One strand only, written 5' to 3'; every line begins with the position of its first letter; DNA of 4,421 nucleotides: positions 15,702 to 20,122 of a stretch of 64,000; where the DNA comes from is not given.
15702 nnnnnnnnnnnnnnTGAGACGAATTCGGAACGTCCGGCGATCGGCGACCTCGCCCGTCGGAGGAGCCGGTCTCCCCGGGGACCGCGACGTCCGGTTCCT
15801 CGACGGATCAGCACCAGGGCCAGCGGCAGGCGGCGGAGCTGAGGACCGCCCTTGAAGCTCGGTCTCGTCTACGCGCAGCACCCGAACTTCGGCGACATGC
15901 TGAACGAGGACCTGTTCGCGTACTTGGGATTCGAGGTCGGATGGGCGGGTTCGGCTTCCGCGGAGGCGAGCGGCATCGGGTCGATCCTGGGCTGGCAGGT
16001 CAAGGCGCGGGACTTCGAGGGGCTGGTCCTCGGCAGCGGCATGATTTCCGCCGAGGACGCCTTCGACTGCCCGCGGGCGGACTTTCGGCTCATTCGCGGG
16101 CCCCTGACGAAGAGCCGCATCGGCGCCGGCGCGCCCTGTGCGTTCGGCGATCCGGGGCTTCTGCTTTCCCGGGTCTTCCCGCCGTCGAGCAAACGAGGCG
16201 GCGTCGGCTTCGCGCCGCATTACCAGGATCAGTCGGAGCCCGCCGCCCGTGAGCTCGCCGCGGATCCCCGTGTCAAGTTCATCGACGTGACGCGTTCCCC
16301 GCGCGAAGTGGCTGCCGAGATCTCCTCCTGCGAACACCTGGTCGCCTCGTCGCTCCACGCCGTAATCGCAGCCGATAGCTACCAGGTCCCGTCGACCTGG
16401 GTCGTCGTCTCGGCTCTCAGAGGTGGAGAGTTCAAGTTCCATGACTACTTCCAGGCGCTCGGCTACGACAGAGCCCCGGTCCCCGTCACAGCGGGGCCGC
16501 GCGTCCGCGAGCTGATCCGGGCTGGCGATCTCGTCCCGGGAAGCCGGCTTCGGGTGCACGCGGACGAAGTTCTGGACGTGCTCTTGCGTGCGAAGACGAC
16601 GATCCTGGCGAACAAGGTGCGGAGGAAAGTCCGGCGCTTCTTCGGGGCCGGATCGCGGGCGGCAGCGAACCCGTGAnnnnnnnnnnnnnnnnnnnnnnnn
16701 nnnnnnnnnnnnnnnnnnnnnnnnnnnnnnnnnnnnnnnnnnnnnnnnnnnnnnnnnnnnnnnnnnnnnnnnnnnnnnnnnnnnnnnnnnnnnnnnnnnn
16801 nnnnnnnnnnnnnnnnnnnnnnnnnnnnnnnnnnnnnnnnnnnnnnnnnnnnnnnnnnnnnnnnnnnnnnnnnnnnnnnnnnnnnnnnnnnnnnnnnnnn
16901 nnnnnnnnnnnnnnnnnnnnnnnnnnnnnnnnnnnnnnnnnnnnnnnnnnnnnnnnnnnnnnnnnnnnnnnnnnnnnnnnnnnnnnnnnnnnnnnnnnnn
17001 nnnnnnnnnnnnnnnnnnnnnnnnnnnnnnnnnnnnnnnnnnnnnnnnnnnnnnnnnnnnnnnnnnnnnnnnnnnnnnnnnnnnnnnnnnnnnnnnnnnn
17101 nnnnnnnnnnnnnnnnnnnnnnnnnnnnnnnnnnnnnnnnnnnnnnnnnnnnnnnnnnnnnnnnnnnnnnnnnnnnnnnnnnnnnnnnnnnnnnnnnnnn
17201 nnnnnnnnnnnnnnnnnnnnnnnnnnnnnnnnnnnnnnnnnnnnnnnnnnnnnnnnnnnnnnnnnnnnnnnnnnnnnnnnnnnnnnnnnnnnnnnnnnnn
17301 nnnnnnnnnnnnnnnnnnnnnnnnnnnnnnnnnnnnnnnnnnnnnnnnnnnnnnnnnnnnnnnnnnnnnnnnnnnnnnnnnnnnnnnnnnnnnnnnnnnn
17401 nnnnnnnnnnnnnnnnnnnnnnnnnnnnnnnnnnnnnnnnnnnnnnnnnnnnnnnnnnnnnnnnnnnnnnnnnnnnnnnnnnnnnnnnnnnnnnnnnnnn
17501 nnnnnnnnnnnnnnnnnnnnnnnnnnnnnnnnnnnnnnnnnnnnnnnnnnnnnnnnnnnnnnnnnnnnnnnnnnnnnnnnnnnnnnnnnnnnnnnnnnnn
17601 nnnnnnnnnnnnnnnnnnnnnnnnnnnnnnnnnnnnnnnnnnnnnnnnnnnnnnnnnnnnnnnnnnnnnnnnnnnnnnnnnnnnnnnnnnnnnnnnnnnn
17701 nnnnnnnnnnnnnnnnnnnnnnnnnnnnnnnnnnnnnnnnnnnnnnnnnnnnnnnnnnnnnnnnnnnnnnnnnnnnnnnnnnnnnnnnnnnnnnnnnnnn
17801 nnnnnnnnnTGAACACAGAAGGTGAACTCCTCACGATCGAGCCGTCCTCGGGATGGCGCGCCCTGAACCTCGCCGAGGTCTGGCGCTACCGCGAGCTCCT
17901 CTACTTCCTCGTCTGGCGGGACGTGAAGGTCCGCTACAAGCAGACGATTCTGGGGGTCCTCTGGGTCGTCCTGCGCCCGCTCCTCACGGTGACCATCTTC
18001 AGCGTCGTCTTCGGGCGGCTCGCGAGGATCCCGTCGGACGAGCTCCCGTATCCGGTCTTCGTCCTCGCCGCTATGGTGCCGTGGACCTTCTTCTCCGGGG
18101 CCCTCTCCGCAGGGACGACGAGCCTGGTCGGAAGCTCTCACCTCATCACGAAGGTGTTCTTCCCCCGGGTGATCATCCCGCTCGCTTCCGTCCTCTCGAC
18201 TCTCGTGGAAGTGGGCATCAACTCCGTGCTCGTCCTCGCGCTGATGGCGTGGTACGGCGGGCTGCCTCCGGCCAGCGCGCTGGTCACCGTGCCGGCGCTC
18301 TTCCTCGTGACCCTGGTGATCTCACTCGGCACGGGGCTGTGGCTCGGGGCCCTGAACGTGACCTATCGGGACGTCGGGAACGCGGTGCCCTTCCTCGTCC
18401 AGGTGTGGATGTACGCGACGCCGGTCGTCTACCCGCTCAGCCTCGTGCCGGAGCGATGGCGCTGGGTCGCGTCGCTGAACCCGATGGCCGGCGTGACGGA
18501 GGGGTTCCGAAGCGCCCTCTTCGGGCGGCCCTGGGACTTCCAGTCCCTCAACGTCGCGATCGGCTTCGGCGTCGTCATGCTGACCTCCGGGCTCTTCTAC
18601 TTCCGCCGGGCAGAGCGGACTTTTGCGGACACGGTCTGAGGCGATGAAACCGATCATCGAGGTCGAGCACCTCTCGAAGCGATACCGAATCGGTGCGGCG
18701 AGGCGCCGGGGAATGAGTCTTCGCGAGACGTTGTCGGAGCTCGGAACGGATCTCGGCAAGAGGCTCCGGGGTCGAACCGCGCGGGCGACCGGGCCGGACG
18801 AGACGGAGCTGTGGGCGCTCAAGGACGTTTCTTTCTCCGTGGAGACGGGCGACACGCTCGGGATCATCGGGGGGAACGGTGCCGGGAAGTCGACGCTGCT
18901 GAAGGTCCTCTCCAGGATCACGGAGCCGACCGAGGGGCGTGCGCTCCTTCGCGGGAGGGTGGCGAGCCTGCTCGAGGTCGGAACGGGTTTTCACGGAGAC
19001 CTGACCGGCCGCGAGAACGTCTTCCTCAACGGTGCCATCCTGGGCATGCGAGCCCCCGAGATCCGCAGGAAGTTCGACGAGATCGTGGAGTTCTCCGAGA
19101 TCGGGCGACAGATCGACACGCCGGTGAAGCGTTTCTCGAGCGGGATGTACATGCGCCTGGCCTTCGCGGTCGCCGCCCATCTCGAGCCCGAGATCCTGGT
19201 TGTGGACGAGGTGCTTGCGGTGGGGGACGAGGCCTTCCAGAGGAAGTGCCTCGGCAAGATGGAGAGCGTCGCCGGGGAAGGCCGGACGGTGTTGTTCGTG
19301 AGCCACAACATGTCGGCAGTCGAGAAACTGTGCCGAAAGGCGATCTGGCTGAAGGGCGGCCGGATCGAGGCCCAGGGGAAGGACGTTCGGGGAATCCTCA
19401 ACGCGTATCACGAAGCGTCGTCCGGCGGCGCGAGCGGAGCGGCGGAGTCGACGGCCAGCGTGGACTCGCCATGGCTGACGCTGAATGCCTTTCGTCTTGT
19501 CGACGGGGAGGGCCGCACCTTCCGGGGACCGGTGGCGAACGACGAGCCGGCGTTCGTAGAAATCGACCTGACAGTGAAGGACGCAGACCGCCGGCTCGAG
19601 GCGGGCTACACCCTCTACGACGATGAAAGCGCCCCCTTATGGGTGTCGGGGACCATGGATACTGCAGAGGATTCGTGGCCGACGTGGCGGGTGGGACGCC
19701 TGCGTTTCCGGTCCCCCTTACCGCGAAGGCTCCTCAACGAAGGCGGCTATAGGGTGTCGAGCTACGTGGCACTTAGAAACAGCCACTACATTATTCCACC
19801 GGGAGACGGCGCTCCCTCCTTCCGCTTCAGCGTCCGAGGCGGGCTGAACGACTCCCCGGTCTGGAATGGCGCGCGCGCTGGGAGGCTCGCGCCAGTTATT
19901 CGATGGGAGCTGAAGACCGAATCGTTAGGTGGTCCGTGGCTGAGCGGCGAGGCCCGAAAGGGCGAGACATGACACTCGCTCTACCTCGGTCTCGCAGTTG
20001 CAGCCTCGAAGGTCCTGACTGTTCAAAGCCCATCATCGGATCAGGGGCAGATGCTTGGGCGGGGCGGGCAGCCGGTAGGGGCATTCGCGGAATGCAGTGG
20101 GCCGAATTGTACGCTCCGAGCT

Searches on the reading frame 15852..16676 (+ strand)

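Call 20: search_protein_families(library=pfam, proteins=[window:15852-16676:+], max_evalue=0.001)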
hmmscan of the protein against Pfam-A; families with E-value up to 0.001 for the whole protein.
window:15852-16676:+ (274 aa): 1 family
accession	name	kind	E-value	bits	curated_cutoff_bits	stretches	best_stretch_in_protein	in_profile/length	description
PF04230.19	PS_pyruv_trans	-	5.5e-09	36.8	25.3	1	135-185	227-277/280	Polysaccharide pyruvyl transferase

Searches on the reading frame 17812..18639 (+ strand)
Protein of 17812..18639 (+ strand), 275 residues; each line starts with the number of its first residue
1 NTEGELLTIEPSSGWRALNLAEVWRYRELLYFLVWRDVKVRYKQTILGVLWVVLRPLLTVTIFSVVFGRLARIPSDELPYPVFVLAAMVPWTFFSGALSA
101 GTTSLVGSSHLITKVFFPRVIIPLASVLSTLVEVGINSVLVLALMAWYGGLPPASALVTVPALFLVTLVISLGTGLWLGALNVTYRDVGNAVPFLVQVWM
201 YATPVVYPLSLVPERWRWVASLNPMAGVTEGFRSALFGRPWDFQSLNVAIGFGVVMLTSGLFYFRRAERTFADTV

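Call 71: search_protein_families(library=pfam, proteins=[window:17812-18639:+], max_evalue=1)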
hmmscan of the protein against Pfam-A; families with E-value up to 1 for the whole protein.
window:17812-18639:+ (275 aa): 2 families
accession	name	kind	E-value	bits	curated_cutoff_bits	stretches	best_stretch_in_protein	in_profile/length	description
PF01061.29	ABC2_membrane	-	4.7e-25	88.8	26.9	1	29-237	2-211/211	ABC-2 type transporter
PF12698.13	ABC2_membrane_3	-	9.4e-07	28.7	31.6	1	138-258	222-343/347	ABC-2 family transporter protein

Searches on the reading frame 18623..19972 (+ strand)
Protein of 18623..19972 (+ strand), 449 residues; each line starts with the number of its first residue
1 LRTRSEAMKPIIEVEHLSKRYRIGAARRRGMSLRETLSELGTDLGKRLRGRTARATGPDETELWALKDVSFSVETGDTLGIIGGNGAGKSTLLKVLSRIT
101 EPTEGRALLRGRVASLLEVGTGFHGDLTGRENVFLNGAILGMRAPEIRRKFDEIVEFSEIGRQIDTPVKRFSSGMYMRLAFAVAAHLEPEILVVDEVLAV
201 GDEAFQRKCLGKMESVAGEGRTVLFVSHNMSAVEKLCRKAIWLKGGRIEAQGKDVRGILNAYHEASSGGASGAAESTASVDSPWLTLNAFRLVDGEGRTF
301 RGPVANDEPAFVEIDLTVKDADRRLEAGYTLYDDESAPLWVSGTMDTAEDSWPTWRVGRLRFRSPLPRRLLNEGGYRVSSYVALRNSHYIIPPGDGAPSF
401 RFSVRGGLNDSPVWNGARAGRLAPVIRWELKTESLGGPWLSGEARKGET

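Call 20: search_protein_families(library=pfam, proteins=[window:18623-19972:+], max_evalue=0.001)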
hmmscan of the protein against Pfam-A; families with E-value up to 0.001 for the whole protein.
window:18623-19972:+ (449 aa): 2 families
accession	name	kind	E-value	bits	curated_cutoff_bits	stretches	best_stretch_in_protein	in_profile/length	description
PF00005.33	ABC_tran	-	2.9e-20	73.7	25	1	66-197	1-135/137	ABC transporter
PF13304.12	AAA_21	-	5.3e-05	23.9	27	0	80-99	3-22/304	AAA domain, putative AbiEii toxin, Type IV TA system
